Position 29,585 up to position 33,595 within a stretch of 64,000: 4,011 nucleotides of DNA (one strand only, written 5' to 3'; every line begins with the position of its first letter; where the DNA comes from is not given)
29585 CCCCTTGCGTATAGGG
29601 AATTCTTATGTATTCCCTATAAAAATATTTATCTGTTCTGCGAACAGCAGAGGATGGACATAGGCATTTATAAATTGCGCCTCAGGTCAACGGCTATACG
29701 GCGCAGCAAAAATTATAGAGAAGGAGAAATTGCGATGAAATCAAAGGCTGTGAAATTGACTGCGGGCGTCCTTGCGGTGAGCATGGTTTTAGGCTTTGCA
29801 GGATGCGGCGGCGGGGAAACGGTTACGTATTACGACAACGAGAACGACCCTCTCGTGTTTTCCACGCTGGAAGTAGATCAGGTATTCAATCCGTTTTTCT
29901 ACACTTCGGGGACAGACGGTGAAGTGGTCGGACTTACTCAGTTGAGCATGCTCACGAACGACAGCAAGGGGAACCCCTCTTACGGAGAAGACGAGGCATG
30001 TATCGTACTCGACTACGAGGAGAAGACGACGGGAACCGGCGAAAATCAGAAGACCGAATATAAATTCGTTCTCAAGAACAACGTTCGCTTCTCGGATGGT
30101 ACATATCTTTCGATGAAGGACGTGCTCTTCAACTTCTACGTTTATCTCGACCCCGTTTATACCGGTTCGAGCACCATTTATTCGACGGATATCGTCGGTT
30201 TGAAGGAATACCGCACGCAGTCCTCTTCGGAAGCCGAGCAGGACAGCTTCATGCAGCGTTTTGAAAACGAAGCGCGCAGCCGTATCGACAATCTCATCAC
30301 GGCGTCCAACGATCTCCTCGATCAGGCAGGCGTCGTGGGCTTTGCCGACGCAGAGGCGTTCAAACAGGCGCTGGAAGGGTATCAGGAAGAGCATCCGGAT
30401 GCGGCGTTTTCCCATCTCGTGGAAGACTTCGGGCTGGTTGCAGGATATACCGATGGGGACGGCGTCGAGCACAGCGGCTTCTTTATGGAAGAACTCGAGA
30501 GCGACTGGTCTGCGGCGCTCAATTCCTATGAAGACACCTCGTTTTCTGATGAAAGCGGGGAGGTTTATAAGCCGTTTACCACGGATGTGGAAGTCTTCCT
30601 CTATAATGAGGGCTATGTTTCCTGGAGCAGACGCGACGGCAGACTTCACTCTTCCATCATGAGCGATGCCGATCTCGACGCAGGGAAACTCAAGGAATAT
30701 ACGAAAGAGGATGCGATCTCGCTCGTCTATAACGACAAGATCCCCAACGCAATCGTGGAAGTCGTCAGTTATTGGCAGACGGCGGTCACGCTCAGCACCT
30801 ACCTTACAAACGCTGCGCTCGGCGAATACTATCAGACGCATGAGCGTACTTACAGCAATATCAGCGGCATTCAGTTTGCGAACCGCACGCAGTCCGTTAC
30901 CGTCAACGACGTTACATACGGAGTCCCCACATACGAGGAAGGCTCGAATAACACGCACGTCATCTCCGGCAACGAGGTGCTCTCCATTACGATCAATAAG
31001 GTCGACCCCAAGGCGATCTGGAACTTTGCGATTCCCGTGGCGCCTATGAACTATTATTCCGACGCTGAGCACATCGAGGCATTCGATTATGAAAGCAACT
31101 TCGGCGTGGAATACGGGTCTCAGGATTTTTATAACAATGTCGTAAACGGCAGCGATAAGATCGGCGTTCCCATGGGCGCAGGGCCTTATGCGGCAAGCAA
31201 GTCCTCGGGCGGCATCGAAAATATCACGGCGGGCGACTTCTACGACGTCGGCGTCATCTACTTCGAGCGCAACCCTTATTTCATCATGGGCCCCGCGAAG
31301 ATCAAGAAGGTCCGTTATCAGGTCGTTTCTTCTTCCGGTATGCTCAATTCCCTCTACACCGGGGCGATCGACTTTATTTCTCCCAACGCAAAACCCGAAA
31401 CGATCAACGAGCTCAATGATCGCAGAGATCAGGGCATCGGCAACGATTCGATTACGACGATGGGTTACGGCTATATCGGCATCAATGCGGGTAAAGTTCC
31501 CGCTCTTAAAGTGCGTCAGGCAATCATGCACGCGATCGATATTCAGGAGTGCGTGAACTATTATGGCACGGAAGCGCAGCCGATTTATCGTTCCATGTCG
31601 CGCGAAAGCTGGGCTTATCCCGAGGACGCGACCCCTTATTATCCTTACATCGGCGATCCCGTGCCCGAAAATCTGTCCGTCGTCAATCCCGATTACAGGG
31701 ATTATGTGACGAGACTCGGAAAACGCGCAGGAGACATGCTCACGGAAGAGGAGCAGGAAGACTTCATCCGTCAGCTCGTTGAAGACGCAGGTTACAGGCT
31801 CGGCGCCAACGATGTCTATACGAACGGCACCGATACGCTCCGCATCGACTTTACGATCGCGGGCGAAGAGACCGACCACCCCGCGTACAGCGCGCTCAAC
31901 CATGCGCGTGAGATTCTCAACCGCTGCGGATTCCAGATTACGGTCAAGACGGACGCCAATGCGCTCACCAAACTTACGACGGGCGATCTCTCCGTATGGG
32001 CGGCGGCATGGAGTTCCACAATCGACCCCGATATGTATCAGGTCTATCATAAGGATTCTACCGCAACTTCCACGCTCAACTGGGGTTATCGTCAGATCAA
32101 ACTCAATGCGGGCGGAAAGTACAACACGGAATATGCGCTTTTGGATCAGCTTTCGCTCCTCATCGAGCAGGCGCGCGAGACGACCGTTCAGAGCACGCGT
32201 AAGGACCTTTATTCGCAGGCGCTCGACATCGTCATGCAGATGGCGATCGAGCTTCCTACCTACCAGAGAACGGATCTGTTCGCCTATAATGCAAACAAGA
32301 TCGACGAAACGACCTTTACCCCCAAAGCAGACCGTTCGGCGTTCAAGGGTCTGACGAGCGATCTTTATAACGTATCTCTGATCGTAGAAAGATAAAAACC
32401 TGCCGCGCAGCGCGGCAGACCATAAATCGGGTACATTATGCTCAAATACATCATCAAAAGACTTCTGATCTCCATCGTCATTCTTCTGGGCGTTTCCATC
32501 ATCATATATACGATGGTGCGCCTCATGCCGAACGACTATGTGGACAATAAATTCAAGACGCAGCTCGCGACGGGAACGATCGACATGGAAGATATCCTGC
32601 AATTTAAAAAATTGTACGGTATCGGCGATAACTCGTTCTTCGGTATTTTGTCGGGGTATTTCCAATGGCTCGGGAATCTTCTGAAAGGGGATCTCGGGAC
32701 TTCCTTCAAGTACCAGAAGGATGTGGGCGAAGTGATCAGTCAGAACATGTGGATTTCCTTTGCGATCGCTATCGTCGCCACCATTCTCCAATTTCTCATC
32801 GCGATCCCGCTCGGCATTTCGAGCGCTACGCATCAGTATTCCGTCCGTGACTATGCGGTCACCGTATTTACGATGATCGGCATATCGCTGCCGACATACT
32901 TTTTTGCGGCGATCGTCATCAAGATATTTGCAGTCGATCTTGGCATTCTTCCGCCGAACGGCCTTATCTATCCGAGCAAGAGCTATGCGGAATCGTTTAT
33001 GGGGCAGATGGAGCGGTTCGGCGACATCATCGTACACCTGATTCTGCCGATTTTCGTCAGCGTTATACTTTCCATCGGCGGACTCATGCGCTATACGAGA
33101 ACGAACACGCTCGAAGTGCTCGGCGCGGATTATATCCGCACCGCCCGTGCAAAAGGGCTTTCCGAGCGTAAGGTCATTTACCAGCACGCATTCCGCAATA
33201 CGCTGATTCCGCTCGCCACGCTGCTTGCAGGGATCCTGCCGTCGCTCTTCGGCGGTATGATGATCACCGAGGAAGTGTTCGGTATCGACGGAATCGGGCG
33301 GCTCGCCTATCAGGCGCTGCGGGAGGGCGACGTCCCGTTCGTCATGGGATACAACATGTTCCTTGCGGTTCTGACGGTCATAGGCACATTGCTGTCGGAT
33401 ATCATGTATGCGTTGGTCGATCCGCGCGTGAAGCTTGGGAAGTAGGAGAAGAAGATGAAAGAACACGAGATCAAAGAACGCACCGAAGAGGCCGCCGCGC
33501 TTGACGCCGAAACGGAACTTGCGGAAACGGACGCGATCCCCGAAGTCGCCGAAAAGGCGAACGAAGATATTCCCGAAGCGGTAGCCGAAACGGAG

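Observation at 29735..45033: Opp-like peptide importer sitting directly upstream of a cell-envelope-proteinase-like S8 protease: a putative extracellular proteolytic feeding module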

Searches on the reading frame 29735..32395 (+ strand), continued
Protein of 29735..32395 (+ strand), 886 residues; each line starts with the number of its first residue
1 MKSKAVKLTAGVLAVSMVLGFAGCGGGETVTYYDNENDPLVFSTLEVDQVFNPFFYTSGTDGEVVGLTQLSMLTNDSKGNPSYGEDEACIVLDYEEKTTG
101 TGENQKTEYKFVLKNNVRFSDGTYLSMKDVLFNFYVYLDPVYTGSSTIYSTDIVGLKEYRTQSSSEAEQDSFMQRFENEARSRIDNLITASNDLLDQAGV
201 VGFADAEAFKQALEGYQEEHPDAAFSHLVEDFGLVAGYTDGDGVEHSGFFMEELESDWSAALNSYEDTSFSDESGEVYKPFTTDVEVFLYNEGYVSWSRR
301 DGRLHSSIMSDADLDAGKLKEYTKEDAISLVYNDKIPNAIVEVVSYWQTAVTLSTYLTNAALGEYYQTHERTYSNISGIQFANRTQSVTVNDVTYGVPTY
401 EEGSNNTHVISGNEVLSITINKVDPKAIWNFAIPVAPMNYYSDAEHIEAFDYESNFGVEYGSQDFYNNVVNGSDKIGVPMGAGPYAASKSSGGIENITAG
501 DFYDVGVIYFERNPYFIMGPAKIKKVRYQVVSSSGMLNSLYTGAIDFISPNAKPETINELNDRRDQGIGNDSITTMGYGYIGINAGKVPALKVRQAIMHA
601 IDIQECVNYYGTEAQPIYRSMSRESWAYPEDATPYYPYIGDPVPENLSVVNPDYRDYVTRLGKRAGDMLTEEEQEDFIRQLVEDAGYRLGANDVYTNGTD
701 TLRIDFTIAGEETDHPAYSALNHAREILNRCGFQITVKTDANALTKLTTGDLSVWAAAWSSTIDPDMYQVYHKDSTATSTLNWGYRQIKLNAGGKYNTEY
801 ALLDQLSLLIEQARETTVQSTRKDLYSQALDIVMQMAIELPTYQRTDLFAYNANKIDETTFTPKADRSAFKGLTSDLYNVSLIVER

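Call 30: find_related_loci(query=A1, collection=genome_contigs, flank=10000)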
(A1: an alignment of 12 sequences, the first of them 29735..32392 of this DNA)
Query A1 (886 aa) in genome_contigs; peptide patterns used: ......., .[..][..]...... (x = any residue, [..] = any of these).
600 stretches matched a pattern (row limit reached: there are more); 592 encode a relative of the query (tblastn E <= 1e-3); the best 80 are kept; 80 distinct loci.
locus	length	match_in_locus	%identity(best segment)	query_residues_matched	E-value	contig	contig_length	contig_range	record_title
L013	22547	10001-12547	61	18-886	0e+0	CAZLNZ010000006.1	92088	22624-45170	MAG TPA_asm: uncultured Christensenellaceae bacterium isolate SRP225648_co1_198 genome assembly, contig: NODE_309_length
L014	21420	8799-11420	61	3-884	0e+0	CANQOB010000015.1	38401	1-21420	MAG: uncultured Clostridia bacterium isolate Lapin-032__bin86 genome assembly, contig: Lapin-032__NODE_1748_length_38401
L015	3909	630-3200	61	8-886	0e+0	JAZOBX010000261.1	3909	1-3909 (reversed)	MAG: Eubacteriales bacterium isolate T1900044757_TS20190223.MAGScoT_cleanbin_000061 SGB_2310_k141_853262, whole genome s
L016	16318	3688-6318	60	1-883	0e+0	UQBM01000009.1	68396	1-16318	uncultured Mollicutes bacterium isolate UMGS116 genome assembly, contig: NODE_83_length_68396_cov_46.268975, whole genom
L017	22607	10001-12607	60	3-883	0e+0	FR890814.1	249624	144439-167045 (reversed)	Staphylococcus sp. CAG:324 genomic scaffold, scf28, whole genome shotgun sequence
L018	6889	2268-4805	62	25-886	0e+0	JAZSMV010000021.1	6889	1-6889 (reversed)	MAG: Eubacteriales bacterium isolate T1900044552_TS20190018.MAGScoT_cleanbin_000068 SGB_257_k141_1941689, whole genome s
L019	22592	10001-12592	60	6-886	0e+0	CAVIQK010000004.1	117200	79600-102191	bacterium isolate H07617-L1_cleanbin_000032 genome assembly, contig: Spades_H07617-L1_contig_41, whole genome shotgun se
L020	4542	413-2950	61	25-886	0e+0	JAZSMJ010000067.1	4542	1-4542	MAG: Eubacteriales bacterium isolate T1900044555_TS20190021.MAGScoT_cleanbin_000009 SGB_288_k141_8334, whole genome shot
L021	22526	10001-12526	61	32-886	0e+0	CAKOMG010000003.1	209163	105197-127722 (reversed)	MAG: uncultured Bacilli bacterium isolate REFINED_METABAT215_TOP10_CONTIGS_1500_ASSEMBLY_K77_MERGED__Hadza_MoBio_hadza-A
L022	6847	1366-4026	59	1-886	0e+0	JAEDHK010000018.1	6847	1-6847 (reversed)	MAG: Clostridia bacterium isolate MAG134 NODE_10794_length_6847_cov_11.058598, whole genome shotgun sequence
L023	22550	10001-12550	61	25-886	0e+0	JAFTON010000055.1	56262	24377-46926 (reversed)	MAG: Clostridia bacterium isolate RGIG4006 Roe_deer_Cecum-5__c197327, whole genome shotgun sequence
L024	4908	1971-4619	58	1-884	0e+0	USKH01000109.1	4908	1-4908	uncultured Clostridium sp. isolate UMGS1795 genome assembly, contig: NODE_9800_length_4908_cov_3.532866, whole genome sh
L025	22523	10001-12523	60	24-881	0e+0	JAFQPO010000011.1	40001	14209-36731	MAG: Bacilli bacterium isolate RGIG2034 Goat_Colon-1__c405, whole genome shotgun sequence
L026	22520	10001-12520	59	31-882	0e+0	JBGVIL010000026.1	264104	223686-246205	MAG: Bacilli bacterium isolate fecal_MAG_320 fecal_MAG_320_contig_0027, whole genome shotgun sequence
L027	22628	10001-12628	57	1-885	0e+0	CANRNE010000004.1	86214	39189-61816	MAG: uncultured Clostridia bacterium isolate Lapin-021__bin91 genome assembly, contig: Lapin-021__NODE_313_length_86214_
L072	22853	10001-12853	46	11-883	0e+0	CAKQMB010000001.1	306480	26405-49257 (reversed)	MAG: uncultured Clostridia bacterium isolate REFINED_METABAT215_TOP10_CONTIGS_1500_ASSEMBLY_K77_MERGED__Nepal_MoBio_Fibe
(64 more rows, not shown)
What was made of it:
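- All carriers come from animal or human gut samples (call 30).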

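Call 36: search_protein_families(library=ncbifam, proteins=[window:29735-32395:+], max_evalue=0.01)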
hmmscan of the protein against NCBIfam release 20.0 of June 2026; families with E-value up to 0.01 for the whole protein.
window:29735-32395:+ (886 aa): 3 families
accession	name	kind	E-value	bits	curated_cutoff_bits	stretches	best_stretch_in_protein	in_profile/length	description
NF045467.1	Opp4A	equivalog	2.6e-19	68.9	650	2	479-636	207-364/556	oligopeptide ABC transporter substrate-binding protein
TIGR04028.1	SBP_KPN_01854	hypoth_equivalog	1.9e-11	43.2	468.5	2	678-853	322-488/509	TIGR04028 family ABC transporter substrate-binding protein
TIGR02294.1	nickel_nikA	equivalog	4.2e-07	28.9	393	0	507-608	178-283/501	nickel ABC transporter substrate-binding protein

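Call 43: predict_structure(alignment_id=A2)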
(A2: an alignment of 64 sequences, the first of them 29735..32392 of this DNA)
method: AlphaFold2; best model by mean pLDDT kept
length: 886 residues; sequences in the alignment: 64
mean_pLDDT: 87.2   pTM: 0.81
mean pLDDT of the five models: 87.2, 84.6, 84.5, 82.1, 81.2
residues with pLDDT >= 90: 455; 70-90: 372; 50-70: 48; < 50: 11
segments of 3 or more residues with pLDDT < 50: 1-3, 20-27
pLDDT, mean of each block of 10 residues (from residue 1): 54 55 47 94 83 67 86 89 95 96 92 96 94 85 68 90 85 87 93 91 91 93 89 90 84 82 71 75 85 80 84 84 91 92 83 86 83 90 97 97 91 97 88 90 86 79 81 79 95 90 92 96 96 88 94 93 95 91 92 98 95 92 89 94 94 97 96 97 93 79 83 79 91 83 72 85 70 81 86 88 95 89 93 96 93 95 90 92 87
secondary structure, 60 per line:
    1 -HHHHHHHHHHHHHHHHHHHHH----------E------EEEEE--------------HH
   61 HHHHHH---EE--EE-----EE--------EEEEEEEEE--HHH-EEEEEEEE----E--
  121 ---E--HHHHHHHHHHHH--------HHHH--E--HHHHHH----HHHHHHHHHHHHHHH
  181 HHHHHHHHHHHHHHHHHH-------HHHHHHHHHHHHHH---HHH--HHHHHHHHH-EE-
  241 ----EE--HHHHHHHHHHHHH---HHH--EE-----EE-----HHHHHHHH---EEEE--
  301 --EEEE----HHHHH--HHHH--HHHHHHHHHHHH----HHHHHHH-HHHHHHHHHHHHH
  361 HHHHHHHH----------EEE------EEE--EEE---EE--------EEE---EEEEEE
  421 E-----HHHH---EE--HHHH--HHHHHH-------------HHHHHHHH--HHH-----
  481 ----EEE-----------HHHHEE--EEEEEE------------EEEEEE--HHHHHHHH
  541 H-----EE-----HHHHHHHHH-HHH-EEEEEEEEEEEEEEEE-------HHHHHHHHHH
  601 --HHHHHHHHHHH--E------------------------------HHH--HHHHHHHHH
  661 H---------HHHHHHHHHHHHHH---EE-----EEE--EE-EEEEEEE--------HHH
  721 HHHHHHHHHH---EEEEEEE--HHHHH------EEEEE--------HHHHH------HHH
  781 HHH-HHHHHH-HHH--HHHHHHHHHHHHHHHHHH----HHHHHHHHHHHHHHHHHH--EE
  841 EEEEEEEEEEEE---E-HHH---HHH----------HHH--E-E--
elements in order (helices of 4 or more, strands of 3 or more residues): H2-22 E40-44 H59-66 E91-99 E106-113 H127-138 H147-150 H156-161 H166-198 H206-219 H228-236 H249-261 H284-291 E295-298 E303-306 H311-315 H318-321 H324-335 H340-346 H348-368 E379-381 E388-390 E393-395 E409-411 E415-421 H427-430 H438-441 H444-449 H463-470 E485-487 H499-502 E507-512 E525-530 H533-541 H554-562 E568-583 H591-600 H603-613 H652-661 H671-684 E695-697 E703-709 H718-730 E734-740 H743-747 E754-758 H767-771 H778-783 H785-790 H797-814 H819-836 E839-852
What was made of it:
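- Checked: The AlphaFold2 model (pLDDT 87) shows the insertion as a mostly helical block at about 165-375 (call 43).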

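Call 45: fold_search(model_id=the predicted structure, library=pdb)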
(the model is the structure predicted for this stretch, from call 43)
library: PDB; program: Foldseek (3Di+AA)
matches with E <= 10: 563; with E <= 0.001: 172
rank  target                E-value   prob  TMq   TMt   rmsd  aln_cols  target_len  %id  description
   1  1xoc_A                1.1e-21  1.00  0.47  0.80   7.3       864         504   12  The structure of the oligopeptide-binding protein, AppA, from Bacillus subtilis in complex with a nonapeptide. (released 2005-01-25)
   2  6wm6                  1.4e-20  1.00  0.35  0.55   6.1       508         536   14  Periplasmic EDTA-binding protein EppA, tetragonal (released 2020-11-18)
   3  4oeu_A                1.7e-20  1.00  0.44  0.74   7.2       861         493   12  Crystal structure of NikZ from Campylobacter jejuni in complex with Ni(L-His) (released 2014-10-01)
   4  6wm7_A                2.2e-20  1.00  0.35  0.55   6.3       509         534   14  Periplasmic EDTA-binding protein EppA, orthorhombic (released 2020-11-18)
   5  4oet_A                2.4e-20  1.00  0.42  0.71   8.3       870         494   12  Crystal structure of NikZ from Campylobacter jejuni, unliganded form (released 2014-10-01)
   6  1ola_A                2.7e-19  1.00  0.44  0.72  10.2       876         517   12  THE STRUCTURAL BASIS OF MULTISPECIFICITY IN THE OLIGOPEPTIDE-BINDING PROTEIN OPPA (released 1994-07-31)
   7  4oer_A                2.8e-19  1.00  0.34  0.54  14.5       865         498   11  Crystal structure of NikA from Brucella suis, unliganded form (released 2014-10-01)
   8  6ofq_A                3.0e-19  1.00  0.46  0.76   8.0       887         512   12  ABC transporter-associated periplasmic binding protein DppA from Helicobacter pylori in complex with peptide STSA (released 2019-08-21)
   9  5isu                  3.7e-19  1.00  0.39  0.66  11.8       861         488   11  2.2 Angstrom Crystal Structure of ABC Transporter Substrate Binding Protein CtaP (Lmo0135) from Listeria monocytogenes. (released 2016-03-23)
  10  3m8u                  4.1e-19  1.00  0.36  0.59   4.6       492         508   16  Crystal structure of glutathione-binding protein A (GbpA) from Haemophilus parasuis SH0165 in complex with glutathione d (released 2010-07-14)
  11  4toz_B                5.4e-19  1.00  0.35  0.53  11.1       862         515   11  MppA Periplasmic Murein Tripeptide Binding Protein, Unliganded Open Form (released 2015-06-10)
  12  1zlq_B                6.3e-19  1.00  0.41  0.68  12.0       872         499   11  Crystallographic and spectroscopic evidence for high affinity binding of Fe EDTA (H2O)- to the periplasmic nickel tran (released 2005-08-02)
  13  3mvw_B                8.6e-19  1.00  0.43  0.71   8.5       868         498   11  X-ray structure of a "NikA+Iron complex" hybrid, NikA/1 (released 2011-02-09)
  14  4toz_A                8.6e-19  1.00  0.37  0.56  10.9       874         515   11  MppA Periplasmic Murein Tripeptide Binding Protein, Unliganded Open Form (released 2015-06-10)
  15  5f1q_A                1.1e-18  1.00  0.43  0.70  10.8       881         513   12  Crystal Structure of Periplasmic Dipeptide Transport Protein from Yersinia pestis (released 2015-12-23)
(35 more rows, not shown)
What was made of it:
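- On Opp/Dpp-type ABC peptide importer (PepT family): Foldseek AppA 1xoc E 1e-21, TM 0.80 on the target (call 45). Fold neighbours include peptide, nickel, opine and EDTA binders at similar scores (call 45).
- OppA, DppA and L. lactis OppA are also close (calls 43, 45). The top structural neighbours of the SBP are peptide binders (call 45).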

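Call 50: search_protein_families(library=pfam, proteins=[L025:17156-21592:+, L072:897-7310:+], max_evalue=0.01)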
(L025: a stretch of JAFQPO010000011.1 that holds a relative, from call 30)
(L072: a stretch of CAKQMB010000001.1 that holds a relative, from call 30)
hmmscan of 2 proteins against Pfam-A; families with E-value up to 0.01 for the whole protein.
L025:17156-21592:+ (1478 aa): 2 families
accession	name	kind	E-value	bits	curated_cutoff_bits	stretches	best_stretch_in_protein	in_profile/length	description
PF09479.16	Flg_new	-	1.5e-44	150.3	27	6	1154-1216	2-65/65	Listeria-Bacteroides repeat domain (List_Bact_rpt)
PF18998.6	Flg_new_2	-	0.0002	21.7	23.6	1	762-822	9-71/73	Divergent InlB B-repeat domain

L072:897-7310:+ (2137 aa): 2 families
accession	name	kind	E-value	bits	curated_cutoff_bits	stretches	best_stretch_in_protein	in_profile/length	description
PF09479.16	Flg_new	-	1.7e-33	115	27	4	1493-1559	3-65/65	Listeria-Bacteroides repeat domain (List_Bact_rpt)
PF22821.2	ZP1_ZP4_Ig-like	-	0.0093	16.9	28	0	1376-1423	18-65/94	Zona pellucida sperm-binding proteins 1/4, Ig-like domain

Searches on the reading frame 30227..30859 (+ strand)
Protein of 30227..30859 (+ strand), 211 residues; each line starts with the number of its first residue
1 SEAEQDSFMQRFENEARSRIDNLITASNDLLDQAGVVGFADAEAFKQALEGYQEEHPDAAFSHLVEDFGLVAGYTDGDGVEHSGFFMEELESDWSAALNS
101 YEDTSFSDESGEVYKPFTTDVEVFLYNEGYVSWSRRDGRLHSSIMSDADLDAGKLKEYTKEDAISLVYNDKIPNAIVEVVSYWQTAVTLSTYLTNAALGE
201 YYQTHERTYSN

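Call 86: search_protein_representatives(protein=window:30227-30859:+)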
Query: 211 residues. Proteins with E-value up to 0.001 (for the whole library): 33; up to 1e-10: 13; up to 1e-30: 0. The best 33 are listed.
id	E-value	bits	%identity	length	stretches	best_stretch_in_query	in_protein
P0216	3.3e-30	122.0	43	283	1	2-208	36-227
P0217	3.3e-22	95.9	39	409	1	1-204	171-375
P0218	3.3e-21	92.6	41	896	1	2-204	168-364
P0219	3.5e-21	92.5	37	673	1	2-211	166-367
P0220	7.2e-20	88.3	54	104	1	118-204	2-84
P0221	5.6e-19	85.4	38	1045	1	3-197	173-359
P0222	1.5e-18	84.0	45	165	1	85-181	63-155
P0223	1.6e-18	83.8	43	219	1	83-211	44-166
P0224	1.8e-17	80.4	46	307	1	100-202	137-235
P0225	4.1e-16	76.0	33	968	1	2-205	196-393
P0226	6.6e-15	72.1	37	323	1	2-166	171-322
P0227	2.2e-12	63.8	33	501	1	2-205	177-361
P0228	3.3e-12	63.3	37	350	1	1-136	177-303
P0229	1.4e-10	57.9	31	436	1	2-203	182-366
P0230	3.8e-10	56.5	52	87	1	115-182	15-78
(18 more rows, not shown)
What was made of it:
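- It carries a family-specific insertion of about 290 aa (calls 43, 86).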

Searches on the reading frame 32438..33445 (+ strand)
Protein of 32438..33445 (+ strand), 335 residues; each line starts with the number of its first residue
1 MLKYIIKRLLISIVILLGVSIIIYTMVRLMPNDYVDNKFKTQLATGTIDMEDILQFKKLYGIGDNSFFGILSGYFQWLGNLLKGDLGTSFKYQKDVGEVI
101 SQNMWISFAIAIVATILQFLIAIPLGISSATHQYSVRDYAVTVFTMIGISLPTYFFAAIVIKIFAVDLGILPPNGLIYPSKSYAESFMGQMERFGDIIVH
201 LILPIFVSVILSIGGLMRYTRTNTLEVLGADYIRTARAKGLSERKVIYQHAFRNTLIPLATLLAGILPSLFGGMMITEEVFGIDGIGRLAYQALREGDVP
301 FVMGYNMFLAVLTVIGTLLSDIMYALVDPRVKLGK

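Call 9: search_protein_families(library=pfam, proteins=[window:32438-33445:+], max_evalue=0.01)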
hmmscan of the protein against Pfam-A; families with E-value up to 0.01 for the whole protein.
window:32438-33445:+ (335 aa): 2 families
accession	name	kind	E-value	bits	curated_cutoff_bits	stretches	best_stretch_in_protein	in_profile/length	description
PF00528.27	BPD_transp_1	-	3.3e-33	115.4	26.4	1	122-332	1-183/184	Binding-protein-dependent transport system inner membrane component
PF19300.4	BPD_transp_1_N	-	5.1e-05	23.9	23.8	1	1-84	1-75/114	Binding-prot-dependent transport system membrane comp, N-term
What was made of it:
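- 32438..33445 (+): OppB-type permease, 335 aa. BPD_transp_1 E 3e-33 and BPD_transp_1_N (call 9).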
